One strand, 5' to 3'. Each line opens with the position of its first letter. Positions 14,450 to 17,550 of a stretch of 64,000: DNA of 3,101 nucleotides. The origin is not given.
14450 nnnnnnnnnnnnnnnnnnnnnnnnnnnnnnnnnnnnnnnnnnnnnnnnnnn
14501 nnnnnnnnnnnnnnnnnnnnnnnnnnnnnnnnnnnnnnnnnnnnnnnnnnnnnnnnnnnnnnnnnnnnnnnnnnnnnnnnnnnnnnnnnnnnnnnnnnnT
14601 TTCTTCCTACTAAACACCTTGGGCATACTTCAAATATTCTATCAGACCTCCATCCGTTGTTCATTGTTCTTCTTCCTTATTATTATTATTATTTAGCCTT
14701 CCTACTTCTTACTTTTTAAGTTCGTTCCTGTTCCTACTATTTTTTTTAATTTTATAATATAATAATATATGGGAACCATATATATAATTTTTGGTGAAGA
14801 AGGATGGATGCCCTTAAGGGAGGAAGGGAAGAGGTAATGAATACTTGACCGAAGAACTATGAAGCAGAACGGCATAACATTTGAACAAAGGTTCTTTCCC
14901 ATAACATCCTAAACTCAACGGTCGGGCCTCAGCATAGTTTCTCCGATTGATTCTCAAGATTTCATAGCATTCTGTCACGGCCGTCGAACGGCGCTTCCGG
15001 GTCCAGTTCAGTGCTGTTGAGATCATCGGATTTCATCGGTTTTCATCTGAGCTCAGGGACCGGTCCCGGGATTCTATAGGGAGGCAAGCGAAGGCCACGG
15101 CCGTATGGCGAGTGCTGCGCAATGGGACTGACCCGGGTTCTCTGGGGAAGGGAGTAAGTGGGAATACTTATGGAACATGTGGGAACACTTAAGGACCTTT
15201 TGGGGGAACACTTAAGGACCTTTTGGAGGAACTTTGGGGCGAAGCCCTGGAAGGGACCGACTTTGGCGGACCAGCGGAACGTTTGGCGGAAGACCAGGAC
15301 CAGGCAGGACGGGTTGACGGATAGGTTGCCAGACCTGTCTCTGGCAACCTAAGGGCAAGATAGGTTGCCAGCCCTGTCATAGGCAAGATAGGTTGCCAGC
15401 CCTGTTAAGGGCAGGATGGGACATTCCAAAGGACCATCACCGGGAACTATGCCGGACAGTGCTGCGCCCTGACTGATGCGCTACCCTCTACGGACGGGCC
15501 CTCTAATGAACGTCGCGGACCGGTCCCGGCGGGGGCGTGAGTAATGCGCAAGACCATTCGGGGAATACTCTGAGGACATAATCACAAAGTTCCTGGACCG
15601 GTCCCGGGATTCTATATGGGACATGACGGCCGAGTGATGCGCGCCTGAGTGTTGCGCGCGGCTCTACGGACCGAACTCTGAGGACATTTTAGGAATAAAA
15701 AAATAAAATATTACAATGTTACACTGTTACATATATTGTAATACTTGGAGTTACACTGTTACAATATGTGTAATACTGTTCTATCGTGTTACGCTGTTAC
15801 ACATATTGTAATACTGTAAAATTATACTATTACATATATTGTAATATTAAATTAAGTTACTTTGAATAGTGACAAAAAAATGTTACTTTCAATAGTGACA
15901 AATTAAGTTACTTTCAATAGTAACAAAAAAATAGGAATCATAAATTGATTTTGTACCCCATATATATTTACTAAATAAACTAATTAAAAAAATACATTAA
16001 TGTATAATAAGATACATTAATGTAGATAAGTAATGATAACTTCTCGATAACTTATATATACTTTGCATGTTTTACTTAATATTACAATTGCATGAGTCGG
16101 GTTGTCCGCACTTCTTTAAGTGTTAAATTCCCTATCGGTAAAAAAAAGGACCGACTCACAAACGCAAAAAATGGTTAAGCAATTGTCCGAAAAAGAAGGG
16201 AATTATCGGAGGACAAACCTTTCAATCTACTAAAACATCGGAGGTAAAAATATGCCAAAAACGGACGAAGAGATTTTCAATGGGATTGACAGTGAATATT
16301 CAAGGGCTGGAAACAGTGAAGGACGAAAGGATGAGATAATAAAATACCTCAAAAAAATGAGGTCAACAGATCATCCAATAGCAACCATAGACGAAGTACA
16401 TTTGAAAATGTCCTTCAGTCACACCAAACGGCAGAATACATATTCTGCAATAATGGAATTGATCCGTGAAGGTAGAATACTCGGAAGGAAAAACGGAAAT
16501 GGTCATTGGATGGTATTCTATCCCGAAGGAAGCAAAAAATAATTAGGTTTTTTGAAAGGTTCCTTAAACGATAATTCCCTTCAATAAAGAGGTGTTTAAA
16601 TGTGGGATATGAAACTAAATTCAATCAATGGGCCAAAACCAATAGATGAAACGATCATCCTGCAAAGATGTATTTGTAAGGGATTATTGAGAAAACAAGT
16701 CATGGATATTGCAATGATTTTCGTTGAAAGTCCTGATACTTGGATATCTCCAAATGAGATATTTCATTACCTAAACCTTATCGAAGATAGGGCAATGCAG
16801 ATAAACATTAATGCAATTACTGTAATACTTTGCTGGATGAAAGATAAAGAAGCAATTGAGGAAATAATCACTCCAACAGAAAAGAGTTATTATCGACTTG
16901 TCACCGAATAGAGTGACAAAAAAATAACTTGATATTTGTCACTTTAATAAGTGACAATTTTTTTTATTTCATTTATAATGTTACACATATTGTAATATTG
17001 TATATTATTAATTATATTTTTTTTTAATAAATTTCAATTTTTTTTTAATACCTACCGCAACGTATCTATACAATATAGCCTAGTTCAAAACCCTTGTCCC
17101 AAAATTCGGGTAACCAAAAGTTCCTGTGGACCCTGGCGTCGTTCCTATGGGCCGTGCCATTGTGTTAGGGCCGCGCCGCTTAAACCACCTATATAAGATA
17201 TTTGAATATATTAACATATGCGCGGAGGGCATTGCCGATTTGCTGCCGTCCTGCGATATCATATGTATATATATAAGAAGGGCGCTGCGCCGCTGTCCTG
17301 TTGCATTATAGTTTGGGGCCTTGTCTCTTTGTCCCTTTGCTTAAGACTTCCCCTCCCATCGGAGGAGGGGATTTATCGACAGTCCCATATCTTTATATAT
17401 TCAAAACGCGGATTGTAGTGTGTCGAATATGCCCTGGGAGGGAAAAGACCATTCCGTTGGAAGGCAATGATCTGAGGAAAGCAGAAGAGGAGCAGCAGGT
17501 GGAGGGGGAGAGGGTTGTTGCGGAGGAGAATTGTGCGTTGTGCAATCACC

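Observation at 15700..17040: AT-rich island: two wHTH genes bracketed by five palindromic operator-like sites and five iteron-like repeats (genetic switch and/or origin)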

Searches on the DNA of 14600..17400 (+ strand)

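Call 13: search_dna_similar(query=window:14600-17400:+, collection=phages, mode=distant)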
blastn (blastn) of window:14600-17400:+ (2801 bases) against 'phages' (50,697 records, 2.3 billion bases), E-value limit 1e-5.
No match.

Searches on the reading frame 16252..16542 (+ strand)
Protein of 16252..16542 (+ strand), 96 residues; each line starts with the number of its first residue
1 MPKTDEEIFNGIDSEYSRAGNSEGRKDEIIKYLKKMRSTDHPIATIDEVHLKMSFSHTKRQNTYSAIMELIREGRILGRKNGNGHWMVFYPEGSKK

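Call 9: search_protein_families(library=pfam, proteins=[window:16252-16542:+], max_evalue=0.1)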
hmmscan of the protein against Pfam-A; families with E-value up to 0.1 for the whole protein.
window:16252-16542:+ (96 aa): 0 families

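Call 10: search_protein_families(library=phrogs, proteins=[window:16252-16542:+], max_evalue=0.1)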
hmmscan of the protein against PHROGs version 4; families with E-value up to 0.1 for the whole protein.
window:16252-16542:+ (96 aa): 1 family
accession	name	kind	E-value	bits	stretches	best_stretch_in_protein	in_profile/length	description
phrog_954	-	other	0.019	15.2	1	55-93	165-203/229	DNA methyltransferase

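Call 18: find_encoding_contigs(protein=window:16252-16542:+, flank=10000, max_places=10)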
Protein window:16252-16542:+ (96 aa): 2 contigs read that carry it; 1 place shown.
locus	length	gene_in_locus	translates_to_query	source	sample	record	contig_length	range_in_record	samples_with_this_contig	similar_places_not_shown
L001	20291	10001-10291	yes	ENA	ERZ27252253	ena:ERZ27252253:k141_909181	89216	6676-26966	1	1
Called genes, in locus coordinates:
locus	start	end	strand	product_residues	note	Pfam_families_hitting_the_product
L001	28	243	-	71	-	-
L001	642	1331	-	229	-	-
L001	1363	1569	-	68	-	-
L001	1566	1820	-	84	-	-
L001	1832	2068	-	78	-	-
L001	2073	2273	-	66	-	-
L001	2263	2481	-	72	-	-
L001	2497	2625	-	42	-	-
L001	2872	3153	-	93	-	-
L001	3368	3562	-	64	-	-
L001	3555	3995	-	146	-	-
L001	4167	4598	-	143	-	-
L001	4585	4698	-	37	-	-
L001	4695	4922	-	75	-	-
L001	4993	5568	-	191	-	PF08241:Methyltransf_11, PF01209:Ubie_methyltran (weak), PF13649:Methyltransf_25 (faint)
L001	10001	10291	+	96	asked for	-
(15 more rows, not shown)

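Call 23: find_homologous_proteins(query=window:16252-16542:+, max_evalue=0.01)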
Query window:16252-16542:+ (96 aa): 1 proteins with E <= 0.01 among 1 candidates.
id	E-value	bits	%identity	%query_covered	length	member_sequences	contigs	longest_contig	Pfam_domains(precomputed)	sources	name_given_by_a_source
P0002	4.2e-58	211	100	100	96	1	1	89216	-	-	-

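Call 32: search_solved_structures(query=window:16252-16539:+, max_evalue=10, show_alignments=3)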
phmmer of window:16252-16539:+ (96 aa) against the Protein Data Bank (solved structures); distinct sequences matched with E-value up to 10: 2.
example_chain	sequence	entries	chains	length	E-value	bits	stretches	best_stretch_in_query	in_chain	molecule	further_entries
5fzr_A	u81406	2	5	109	0.0056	20.6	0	22-46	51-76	DESIGNED TPR PROTEIN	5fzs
5fzq_A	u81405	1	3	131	0.0059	20.5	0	22-46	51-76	DESIGNED TPR PROTEIN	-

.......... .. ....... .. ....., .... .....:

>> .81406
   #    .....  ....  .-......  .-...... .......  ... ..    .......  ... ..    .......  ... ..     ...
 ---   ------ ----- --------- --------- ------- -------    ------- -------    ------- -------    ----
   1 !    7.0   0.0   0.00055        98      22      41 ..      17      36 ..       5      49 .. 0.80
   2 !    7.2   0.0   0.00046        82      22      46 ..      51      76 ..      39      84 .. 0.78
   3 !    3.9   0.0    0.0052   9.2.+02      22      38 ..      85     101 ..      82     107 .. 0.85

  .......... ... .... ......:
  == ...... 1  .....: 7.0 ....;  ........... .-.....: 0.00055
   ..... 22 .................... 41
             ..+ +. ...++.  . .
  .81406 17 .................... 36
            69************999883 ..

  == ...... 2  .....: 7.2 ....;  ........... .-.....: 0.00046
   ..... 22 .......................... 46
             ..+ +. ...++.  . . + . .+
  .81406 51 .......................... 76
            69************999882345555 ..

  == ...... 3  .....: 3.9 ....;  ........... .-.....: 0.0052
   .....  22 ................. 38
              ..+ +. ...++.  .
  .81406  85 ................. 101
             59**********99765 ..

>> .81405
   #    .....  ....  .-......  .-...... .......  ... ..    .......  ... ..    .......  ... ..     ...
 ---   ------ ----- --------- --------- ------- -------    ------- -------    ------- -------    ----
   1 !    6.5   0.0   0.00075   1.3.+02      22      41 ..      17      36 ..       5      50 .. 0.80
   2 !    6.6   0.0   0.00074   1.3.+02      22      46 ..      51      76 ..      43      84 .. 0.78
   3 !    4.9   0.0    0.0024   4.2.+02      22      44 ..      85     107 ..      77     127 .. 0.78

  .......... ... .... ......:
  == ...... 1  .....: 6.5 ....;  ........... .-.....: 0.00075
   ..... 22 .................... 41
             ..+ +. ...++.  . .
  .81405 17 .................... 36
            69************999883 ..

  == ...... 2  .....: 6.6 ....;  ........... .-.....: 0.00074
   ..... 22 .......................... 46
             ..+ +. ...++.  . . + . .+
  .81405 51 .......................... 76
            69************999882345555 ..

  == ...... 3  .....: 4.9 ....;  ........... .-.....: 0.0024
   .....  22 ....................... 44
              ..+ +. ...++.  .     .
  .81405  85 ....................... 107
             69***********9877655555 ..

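Call 54: search_protein_families(library=ncbifam, proteins=[window:16252-16539:+], max_evalue=1)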
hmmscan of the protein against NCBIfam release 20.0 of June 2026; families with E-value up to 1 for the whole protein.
window:16252-16539:+ (96 aa): 0 families

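Call 55: search_protein_families(library=padloc, proteins=[window:16252-16539:+], max_evalue=1)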
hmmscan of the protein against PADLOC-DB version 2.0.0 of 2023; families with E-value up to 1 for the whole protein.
window:16252-16539:+ (96 aa): 1 family
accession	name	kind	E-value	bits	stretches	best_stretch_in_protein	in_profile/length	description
PDLC03730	oMTase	-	0.037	12.4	1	55-89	116-150/153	orphan methyltransferase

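Call 56: predict_structure(protein=window:16252-16539:+)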
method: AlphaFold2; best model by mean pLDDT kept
length: 96 residues; sequences in the alignment: 1
mean_pLDDT: 68.7   pTM: 0.58
mean pLDDT of the five models: 68.7, 66.6, 63.3, 57.1, 56.9
residues with pLDDT >= 90: 0; 70-90: 56; 50-70: 33; < 50: 7
segments of 3 or more residues with pLDDT < 50: 1-3, 94-96
pLDDT, mean of each block of 10 residues (from residue 1): 49 54 74 79 75 61 77 81 78 55
secondary structure, 60 per line:
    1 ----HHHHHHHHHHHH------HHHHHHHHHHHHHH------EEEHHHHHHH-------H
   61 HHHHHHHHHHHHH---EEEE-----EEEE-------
elements in order: H5-16 H23-36 E43-45 H46-52 H60-73 E77-80 E86-89

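Call 60: fold_search(model_id=the predicted structure, library=pdb)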
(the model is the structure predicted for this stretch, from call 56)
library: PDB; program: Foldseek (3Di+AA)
matches with E <= 10: 1255; with E <= 0.001: 0
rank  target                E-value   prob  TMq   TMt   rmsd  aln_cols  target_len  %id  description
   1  8ylg_A                5.0e-03  1.00  0.57  0.35   9.4        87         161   14  Crystal structure of Burkholderia thailandensis MftR in complex with operator DNA (released 2024-11-13)
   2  2mh2_MODEL_1_A        5.6e-03  1.00  0.58  0.85   2.3        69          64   19  Structural insights into the DNA recognition and protein interaction domains reveal fundamental homologous DNA (released 2014-04-16)
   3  8ylg_B                6.3e-03  1.00  0.57  0.35  10.4        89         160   13  Crystal structure of Burkholderia thailandensis MftR in complex with operator DNA (released 2024-11-13)
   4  5aim_B                8.1e-03  1.00  0.51  0.50   3.6        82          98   13  Crystal structure of T138 central eWH domain (released 2015-06-24)
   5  2fe3_A                8.6e-03  1.00  0.55  0.39   8.3        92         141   14  The crystal structure of bacillus subtilis PerR-Zn reveals a novel Zn(Cys)4 Structural redox switch (released 2006-12-19)
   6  2fe3_B                9.1e-03  1.00  0.54  0.38   8.0        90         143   14  The crystal structure of bacillus subtilis PerR-Zn reveals a novel Zn(Cys)4 Structural redox switch (released 2006-12-19)
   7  4i7h_B                9.1e-03  1.00  0.52  0.36   8.4        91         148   20  Structural basis for peroxide sensing and gene regulation by PerR from Streptococcus pyogenes (released 2013-05-08)
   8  2xig_B                1.1e-02  1.00  0.58  0.40   8.2        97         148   14  The structure of the Helicobacter pylori ferric uptake regulator Fur reveals three functional metal binding sites (released 2011-01-19)
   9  5aim_A                1.3e-02  1.00  0.53  0.54   2.8        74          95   15  Crystal structure of T138 central eWH domain (released 2015-06-24)
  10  6h1c_B                1.6e-02  1.00  0.56  0.42   7.8        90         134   11  Structure of Ferric uptake regulator from Pseudomonas aeruginosa with manganese. (released 2019-07-31)
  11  5fd6_D                1.6e-02  1.00  0.55  0.41   7.4        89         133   15  zinc-bound manganese uptake regulator (released 2016-12-28)
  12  5fd5_C                1.8e-02  0.99  0.53  0.40   7.2        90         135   16  manganese uptake regulator (released 2016-12-28)
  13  3vod_A                2.0e-02  1.00  0.55  0.40  11.1        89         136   11  Crystal Structure of mutant MarR C80S from E.coli (released 2013-03-06)
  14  9ire_A                2.0e-02  1.00  0.58  0.39   8.9        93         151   13  CRYSTAL STRUCTURE OF Bacillus cereus FERRIC UPTAKE REGULATOR (released 2025-07-23)
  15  4v6i_AV               2.3e-02  1.00  0.57  0.63   4.7        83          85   13  Localization of the small subunit ribosomal proteins into a 6.1 A cryo-EM map of Saccharomyces cerevisiae translating (released 2014-07-09)
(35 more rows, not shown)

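Call 101: fold_search(model_id=the predicted structure, library=viral)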
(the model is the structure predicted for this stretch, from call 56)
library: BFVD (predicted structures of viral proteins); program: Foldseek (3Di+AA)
matches with E <= 10: 1057; with E <= 0.001: 0
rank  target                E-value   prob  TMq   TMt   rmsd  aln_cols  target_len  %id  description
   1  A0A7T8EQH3            1.7e-03  1.00  0.54  0.46   7.3        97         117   16  Uncharacterized protein [Erwinia phage pEa_SNUABM_5]
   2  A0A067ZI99            1.8e-03  1.00  0.55  0.58   5.8        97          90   21  (no name in the UniProt tables at hand)
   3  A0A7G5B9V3            2.4e-03  1.00  0.60  0.73   2.5        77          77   14  Uncharacterized protein [Ralstonia phage Firinga]
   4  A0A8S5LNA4            7.1e-03  1.00  0.58  0.74   1.8        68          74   12  Multiple antibiotic resistance protein MarR/DNA family protein, HTH motif.67A [Siphoviridae sp. ctsf32]
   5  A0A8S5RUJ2            7.1e-03  1.00  0.54  0.54   5.0        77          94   14  (no name in the UniProt tables at hand)
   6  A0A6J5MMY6            7.5e-03  1.00  0.51  0.09   9.0        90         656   19  Primase, C-terminal 2 [uncultured Caudovirales phage]
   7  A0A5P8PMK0            8.5e-03  1.00  0.60  0.79   2.3        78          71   13  Uncharacterized protein [Stenotrophomonas phage Moby]
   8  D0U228                9.1e-03  1.00  0.59  0.08   5.7        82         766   22  Primase [Clavibacter phage CMP1]
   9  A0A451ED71            1.2e-02  1.00  0.53  0.17   8.9        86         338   13  (no name in the UniProt tables at hand)
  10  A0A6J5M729            1.3e-02  1.00  0.63  0.54   5.2        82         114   12  Uncharacterized protein [uncultured Caudovirales phage]
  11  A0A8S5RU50            1.4e-02  1.00  0.54  0.72   3.0        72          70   12  (no name in the UniProt tables at hand)
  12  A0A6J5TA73            1.5e-02  1.00  0.57  0.51   8.6        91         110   13  Uncharacterized protein [uncultured Caudovirales phage]
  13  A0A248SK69            1.5e-02  1.00  0.53  0.48   4.5        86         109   15  (no name in the UniProt tables at hand)
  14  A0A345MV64            1.6e-02  1.00  0.53  0.63   4.2        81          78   10  (no name in the UniProt tables at hand)
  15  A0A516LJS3            1.7e-02  0.98  0.51  0.35  10.2       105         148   15  (no name in the UniProt tables at hand)
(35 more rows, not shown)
